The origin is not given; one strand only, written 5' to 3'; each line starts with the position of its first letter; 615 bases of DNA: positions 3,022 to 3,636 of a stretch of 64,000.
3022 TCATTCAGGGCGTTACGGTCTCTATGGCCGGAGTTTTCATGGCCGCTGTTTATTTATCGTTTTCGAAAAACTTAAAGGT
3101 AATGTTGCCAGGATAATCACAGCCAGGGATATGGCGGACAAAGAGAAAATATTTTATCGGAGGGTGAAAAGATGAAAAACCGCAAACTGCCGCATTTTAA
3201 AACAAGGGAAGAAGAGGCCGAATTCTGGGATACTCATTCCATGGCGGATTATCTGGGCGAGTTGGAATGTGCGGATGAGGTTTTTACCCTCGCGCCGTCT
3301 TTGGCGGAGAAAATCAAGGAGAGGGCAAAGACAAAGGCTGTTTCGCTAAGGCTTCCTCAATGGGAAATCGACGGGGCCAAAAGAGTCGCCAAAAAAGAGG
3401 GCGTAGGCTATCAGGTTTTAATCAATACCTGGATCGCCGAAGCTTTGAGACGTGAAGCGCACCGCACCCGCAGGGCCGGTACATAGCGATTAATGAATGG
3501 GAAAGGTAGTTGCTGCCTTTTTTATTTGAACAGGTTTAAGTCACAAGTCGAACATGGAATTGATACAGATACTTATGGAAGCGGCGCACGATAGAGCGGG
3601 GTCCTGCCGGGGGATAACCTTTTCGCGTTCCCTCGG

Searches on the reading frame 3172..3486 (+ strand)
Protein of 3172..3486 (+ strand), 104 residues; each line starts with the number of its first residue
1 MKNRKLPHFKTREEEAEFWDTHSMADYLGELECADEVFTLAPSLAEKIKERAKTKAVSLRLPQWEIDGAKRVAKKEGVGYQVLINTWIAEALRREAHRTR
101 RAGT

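Call 12: search_protein_families(library=pfam, proteins=[window:3172-3486:+])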
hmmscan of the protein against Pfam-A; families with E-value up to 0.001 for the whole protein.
window:3172-3486:+ (104 aa): 1 family
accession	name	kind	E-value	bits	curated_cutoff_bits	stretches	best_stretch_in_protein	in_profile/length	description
PF12441.14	CopG_antitoxin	-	2.7e-12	47.7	28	1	5-90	2-78/79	CopG antitoxin of type II toxin-antitoxin system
